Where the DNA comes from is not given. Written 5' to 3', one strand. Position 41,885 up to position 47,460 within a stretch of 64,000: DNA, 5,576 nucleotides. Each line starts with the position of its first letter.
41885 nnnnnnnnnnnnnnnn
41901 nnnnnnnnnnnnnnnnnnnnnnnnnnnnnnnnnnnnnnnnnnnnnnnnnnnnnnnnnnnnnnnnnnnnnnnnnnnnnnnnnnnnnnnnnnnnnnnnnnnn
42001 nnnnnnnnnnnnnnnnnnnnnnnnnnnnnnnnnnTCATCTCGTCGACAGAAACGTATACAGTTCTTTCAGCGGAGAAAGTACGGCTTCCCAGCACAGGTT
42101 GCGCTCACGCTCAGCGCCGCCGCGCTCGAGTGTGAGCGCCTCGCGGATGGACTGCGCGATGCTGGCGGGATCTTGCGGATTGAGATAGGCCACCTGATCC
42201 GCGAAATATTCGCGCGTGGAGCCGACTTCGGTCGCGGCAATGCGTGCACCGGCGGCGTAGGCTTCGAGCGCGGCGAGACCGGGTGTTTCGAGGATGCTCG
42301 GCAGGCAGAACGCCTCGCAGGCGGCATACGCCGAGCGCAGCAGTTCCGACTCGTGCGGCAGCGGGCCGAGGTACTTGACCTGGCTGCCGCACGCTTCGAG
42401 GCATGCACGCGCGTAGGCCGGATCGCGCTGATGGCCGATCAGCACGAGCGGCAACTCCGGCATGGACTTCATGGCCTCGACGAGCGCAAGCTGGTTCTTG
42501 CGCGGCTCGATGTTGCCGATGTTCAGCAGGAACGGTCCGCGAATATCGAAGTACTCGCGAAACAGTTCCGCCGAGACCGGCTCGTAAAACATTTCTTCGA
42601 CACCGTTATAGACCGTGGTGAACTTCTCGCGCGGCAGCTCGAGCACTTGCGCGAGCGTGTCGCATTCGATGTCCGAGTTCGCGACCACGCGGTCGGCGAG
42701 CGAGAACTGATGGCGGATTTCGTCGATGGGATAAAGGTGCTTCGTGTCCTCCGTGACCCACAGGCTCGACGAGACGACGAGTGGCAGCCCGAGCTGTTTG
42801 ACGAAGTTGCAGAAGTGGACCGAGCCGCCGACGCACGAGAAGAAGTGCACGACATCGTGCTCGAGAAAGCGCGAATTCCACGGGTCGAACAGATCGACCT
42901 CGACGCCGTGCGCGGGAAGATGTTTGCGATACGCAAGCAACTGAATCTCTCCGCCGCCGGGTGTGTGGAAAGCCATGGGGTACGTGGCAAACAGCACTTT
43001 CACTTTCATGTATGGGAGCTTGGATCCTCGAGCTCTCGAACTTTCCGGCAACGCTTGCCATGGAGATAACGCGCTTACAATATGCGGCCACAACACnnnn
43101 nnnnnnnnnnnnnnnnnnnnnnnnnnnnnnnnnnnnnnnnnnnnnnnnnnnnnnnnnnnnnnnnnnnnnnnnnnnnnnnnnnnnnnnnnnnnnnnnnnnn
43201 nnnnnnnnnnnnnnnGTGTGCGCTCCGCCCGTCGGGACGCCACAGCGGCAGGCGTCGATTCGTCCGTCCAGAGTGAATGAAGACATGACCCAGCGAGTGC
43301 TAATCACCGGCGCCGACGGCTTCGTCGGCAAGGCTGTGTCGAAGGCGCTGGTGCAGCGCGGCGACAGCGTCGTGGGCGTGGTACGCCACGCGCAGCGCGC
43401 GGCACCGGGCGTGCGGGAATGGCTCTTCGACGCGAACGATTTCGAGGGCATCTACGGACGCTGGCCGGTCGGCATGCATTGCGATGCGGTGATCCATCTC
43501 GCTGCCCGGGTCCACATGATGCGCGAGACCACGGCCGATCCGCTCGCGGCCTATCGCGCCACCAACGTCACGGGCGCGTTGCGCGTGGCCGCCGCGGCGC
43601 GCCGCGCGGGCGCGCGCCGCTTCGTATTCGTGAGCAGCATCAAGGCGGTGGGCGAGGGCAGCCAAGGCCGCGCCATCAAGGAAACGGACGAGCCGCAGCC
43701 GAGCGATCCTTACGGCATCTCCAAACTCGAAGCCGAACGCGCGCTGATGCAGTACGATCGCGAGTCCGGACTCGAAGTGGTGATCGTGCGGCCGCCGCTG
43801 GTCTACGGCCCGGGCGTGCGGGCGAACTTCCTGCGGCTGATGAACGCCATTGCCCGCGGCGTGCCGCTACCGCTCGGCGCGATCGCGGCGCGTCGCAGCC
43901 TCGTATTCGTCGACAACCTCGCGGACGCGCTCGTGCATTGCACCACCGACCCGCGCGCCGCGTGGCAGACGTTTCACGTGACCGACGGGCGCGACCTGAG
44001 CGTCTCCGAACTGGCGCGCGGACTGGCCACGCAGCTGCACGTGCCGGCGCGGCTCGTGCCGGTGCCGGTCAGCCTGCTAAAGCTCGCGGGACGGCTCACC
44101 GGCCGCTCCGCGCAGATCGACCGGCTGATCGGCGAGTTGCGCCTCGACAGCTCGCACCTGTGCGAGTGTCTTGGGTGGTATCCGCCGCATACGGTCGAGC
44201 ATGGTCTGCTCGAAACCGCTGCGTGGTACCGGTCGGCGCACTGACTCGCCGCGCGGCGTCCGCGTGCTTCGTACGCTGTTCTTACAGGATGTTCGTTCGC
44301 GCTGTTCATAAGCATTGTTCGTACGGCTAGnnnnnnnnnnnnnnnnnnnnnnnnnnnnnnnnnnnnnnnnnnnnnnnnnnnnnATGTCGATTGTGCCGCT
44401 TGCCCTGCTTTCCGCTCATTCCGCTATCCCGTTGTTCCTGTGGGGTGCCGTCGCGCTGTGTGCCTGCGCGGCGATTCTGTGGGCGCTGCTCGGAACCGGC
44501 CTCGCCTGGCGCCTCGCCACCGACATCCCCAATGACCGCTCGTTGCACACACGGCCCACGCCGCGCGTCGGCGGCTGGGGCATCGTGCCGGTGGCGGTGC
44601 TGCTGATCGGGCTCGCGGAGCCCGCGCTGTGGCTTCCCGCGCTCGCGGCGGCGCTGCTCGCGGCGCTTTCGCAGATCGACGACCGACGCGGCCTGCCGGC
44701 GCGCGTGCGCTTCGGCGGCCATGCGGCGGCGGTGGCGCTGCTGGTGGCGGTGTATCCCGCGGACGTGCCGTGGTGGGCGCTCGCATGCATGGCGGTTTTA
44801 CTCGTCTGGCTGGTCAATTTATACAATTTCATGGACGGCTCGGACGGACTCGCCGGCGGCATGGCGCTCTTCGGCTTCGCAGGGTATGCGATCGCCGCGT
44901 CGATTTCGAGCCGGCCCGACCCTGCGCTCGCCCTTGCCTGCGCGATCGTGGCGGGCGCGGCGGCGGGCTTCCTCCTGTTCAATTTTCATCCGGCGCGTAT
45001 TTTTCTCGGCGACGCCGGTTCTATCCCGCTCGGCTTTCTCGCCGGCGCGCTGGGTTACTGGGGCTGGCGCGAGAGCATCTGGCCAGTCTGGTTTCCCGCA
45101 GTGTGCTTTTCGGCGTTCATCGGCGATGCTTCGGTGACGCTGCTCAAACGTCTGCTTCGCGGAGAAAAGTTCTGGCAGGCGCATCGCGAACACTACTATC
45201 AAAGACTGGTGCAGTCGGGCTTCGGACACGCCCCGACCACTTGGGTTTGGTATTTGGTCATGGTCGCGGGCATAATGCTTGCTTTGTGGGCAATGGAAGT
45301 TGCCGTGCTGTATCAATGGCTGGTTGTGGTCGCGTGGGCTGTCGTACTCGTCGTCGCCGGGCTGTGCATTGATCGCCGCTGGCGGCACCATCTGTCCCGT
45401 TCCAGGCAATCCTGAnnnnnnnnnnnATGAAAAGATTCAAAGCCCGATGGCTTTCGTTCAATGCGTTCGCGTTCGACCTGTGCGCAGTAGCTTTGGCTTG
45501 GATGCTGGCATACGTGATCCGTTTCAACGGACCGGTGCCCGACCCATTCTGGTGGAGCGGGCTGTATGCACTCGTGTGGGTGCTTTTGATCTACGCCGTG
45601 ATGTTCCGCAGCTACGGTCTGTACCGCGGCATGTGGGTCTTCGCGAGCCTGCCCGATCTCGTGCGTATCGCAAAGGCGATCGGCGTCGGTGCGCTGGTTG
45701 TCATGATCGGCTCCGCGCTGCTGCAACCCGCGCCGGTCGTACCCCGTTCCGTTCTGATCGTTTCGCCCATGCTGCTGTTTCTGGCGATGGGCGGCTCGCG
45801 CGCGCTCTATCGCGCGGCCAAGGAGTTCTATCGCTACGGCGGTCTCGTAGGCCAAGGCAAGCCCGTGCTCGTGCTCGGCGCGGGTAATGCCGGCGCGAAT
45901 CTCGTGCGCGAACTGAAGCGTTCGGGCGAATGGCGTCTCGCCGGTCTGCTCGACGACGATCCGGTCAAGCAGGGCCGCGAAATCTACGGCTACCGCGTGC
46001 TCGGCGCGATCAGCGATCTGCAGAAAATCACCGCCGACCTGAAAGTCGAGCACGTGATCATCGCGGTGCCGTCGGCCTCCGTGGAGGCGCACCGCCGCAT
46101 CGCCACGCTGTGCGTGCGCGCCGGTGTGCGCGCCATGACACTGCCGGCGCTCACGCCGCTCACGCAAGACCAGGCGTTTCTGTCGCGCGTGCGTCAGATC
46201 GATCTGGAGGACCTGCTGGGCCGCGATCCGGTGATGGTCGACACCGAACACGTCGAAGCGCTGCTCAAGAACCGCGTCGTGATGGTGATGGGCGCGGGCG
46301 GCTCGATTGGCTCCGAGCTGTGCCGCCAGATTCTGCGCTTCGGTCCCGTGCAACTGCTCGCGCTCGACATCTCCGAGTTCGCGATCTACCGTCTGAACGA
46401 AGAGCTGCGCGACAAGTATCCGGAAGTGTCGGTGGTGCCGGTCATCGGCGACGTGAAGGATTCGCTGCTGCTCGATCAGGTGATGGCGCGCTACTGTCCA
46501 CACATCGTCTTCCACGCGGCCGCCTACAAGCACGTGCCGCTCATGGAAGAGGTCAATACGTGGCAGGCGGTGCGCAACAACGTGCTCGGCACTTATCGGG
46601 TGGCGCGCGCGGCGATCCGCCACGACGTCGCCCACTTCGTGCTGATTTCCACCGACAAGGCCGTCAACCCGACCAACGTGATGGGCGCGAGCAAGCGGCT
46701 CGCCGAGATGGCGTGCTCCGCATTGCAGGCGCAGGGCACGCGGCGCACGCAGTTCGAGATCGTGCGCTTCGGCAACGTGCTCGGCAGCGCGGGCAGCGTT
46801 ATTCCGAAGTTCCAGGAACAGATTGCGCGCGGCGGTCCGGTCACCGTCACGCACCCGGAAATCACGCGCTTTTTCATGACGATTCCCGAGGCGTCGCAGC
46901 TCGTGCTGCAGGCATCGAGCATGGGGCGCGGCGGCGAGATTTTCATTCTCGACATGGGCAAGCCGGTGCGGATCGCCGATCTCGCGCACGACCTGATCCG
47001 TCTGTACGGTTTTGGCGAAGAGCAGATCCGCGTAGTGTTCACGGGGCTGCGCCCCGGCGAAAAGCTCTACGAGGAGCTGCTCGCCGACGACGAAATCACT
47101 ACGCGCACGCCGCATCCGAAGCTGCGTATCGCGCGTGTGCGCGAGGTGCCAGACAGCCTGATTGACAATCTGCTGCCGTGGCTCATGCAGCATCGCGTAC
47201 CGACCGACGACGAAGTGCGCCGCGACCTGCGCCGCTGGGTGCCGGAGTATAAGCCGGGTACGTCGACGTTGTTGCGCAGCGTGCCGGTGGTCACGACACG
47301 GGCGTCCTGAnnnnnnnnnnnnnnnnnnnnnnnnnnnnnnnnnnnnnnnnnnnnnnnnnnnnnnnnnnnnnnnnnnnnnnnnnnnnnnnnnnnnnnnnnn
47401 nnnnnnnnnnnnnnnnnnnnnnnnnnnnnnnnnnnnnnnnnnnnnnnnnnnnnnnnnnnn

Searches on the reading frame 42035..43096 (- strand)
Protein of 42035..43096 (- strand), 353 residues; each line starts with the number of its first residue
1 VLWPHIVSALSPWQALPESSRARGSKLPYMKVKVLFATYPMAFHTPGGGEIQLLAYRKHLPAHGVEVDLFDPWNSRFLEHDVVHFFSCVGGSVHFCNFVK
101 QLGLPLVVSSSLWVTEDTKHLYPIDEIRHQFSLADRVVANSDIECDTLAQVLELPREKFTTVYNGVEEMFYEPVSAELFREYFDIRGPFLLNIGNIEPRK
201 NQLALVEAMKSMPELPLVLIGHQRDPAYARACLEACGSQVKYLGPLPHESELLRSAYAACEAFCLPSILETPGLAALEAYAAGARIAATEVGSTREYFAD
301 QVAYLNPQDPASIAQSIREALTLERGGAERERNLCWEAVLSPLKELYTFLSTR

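Call 8: search_protein_families(library=pfam, proteins=[window:42035-43096:-], max_evalue=0.001)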
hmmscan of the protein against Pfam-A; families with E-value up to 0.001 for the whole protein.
window:42035-43096:- (353 aa): 4 families
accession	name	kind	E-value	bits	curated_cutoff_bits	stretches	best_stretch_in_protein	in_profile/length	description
PF00534.26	Glycos_transf_1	-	5.5e-19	68.8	26.4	1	187-324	15-159/172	Glycosyl transferases group 1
PF13692.12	Glyco_trans_1_4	-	1.7e-16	61.2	27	1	189-321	3-140/142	Glycosyl transferases group 1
PF13439.12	Glyco_transf_4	-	8.3e-09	36.1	28.5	1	79-167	72-167/170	Glycosyltransferase Family 4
PF13579.12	Glyco_trans_4_4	-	0.0008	20.2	29.7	0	80-165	72-158/158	Glycosyl transferase 4-like domain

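Call 41: search_protein_families(library=ncbifam, proteins=[window:42035-43096:-], max_evalue=0.01)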
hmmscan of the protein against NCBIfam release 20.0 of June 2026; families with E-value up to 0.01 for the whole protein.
window:42035-43096:- (353 aa): 21 families
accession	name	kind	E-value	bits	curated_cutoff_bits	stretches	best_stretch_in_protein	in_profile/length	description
TIGR04047.1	MSMEG_0565_glyc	hypoth_equivalog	2.5e-19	69.6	259.85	1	131-326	136-344/373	MSMEG_0565 family glycosyltransferase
TIGR02149.1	glgA_Coryne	subfamily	1.1e-10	41.3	302.4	1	130-308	141-333/391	glycogen synthase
TIGR03088.1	stp2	hypoth_equivalog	1.7e-10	40.5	409.05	1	138-319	141-334/374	TIGR03088 family PEP-CTERM/XrtA system glycosyltransferase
NF053513.1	Gtran_IagA_BgsA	equivalog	3e-10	39.6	460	1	156-322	126-298/333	LTA glycolipid anchor biosynthesis glycosyltransferase, IagA/BgsA family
NF041010.1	glycosy_Agl16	equivalog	4.1e-10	39.1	575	1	134-292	134-286/352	glycosylation protein Agl16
TIGR03999.1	thiol_BshA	equivalog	1.8e-09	37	273.7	1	126-307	137-321/375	N-acetyl-alpha-D-glucosaminyl L-malate synthase BshA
TIGR03449.1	mycothiol_MshA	equivalog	1.8e-09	37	462.5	1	133-347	164-400/406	D-inositol-3-phosphate glycosyltransferase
NF038229.1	Glyco4_Geo_Pelo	equivalog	6.7e-08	31.9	400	1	81-295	57-273/338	GPMC system family 4 glycosyltransferase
TIGR04157.1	glyco_rSAM_CFB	subfamily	1e-07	31.3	400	1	126-303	162-344/406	TIGR04157 family glycosyltransferase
NF041876.1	EPS_EpsE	equivalog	6.8e-07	28.9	400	1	238-321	276-359/389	exopolysaccharide biosynthesis GT4 family glycosyltransferase EpsE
NF038255.1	exopoly_VpsD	equivalog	2.1e-06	26.9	300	1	198-347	214-376/381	VpsD family glycosyltransferase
NF053787.1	GlcN_PG_synth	equivalog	2.3e-06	26.7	480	1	128-348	138-357/361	N-acetylglucosaminyl phosphatidylglycerol synthase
NF038011.1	PelF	equivalog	3.7e-06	26.3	100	1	155-297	278-421/489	GT4 family glycosyltransferase PelF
NF050063.1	ProtGlycPglJ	equivalog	1.7e-05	24.2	500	1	127-291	138-297/363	N-acetylgalactosamine-N,N'-diacetylbacillosaminyl-diphospho-undecaprenol 4-alpha-N-acetylgalactosaminyltransferase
NF049987.1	DaglGlyslTfaseDgs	equivalog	1.9e-05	23.7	500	1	150-318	117-290/332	processive diacylglycerol alpha-glucosyltransferase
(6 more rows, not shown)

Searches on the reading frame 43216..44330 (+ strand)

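Call 9: search_protein_families(library=pfam, proteins=[window:43216-44244:+, window:43419-44330:+], max_evalue=0.001)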
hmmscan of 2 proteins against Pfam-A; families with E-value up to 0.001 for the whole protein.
window:43216-44244:+ (342 aa): 8 families
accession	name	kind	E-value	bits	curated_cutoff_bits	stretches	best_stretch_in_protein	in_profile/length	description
PF01370.27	Epimerase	-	1.5e-38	133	20.9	1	28-249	1-231/240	NAD dependent epimerase/dehydratase family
PF16363.11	GDP_Man_Dehyd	-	3.1e-24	86.5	27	2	88-330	75-328/332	GDP-mannose 4,6 dehydratase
PF04321.23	RmlD_sub_bind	-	2.5e-23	83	27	1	27-284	2-242/287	RmlD substrate binding domain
PF01073.25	3Beta_HSD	-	1.3e-19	70.8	22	1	29-242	1-228/280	3-beta hydroxysteroid dehydrogenase/isomerase family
PF07993.18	NAD_binding_4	-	9.5e-18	64.7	20.1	1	88-200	88-214/258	Male sterility protein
PF13460.12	NAD_binding_10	-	1.5e-13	51.4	27.2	1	32-195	1-145/184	NAD(P)H-binding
PF02719.21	Polysacc_synt_2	-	5.4e-08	32.8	20.2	1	87-192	76-167/293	Polysaccharide biosynthesis protein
PF08659.16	KR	-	0.00041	20.8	22.6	0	91-145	84-140/180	KR domain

window:43419-44330:+ (303 aa): 0 families

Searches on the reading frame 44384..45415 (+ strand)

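Call 9: search_protein_families(library=pfam, proteins=[window:44384-45415:+], max_evalue=0.001)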
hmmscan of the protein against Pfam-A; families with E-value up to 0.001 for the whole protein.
window:44384-45415:+ (343 aa): 1 family
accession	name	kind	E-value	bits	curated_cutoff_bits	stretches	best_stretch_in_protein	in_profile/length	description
PF00953.26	Glycos_transf_4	-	1.1e-28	100.6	27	1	85-224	4-156/160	Glycosyl transferase family 4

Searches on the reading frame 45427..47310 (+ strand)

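Call 9: search_protein_families(library=pfam, proteins=[window:45427-47310:+], max_evalue=0.001)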
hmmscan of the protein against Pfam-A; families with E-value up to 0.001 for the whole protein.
window:45427-47310:+ (627 aa): 11 families
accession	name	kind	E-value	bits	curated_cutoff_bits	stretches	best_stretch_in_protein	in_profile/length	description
PF02719.21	Polysacc_synt_2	-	1.3e-117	392.6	20.2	1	285-569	1-291/293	Polysaccharide biosynthesis protein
PF01370.27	Epimerase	-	3.8e-20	72.7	20.9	1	285-476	1-203/240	NAD dependent epimerase/dehydratase family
PF04321.23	RmlD_sub_bind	-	2.1e-11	43.9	27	1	285-459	3-159/287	RmlD substrate binding domain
PF01073.25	3Beta_HSD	-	4.9e-10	39.3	22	1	286-415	1-122/280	3-beta hydroxysteroid dehydrogenase/isomerase family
PF16363.11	GDP_Man_Dehyd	-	3.6e-09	37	27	1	286-410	1-130/332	GDP-mannose 4,6 dehydratase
PF13727.12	CoA_binding_3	-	4.4e-08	33.8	25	1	76-227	16-162/175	CoA-binding domain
PF02629.25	CoA_binding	-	7.1e-06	27.1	22.3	1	146-234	5-88/97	CoA binding domain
PF01408.29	GFO_IDH_MocA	-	9.2e-06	26.8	24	1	147-234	3-87/120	Oxidoreductase family, NAD-binding Rossmann fold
PF00106.31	adh_short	-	0.00019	21.4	26.6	1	284-399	2-122/195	short chain dehydrogenase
PF17836.7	PglD_N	-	0.00078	20.4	23.4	0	147-215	2-66/78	PglD N-terminal domain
PF13460.12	NAD_binding_10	-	0.00091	19.6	27.2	0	289-415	1-104/184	NAD(P)H-binding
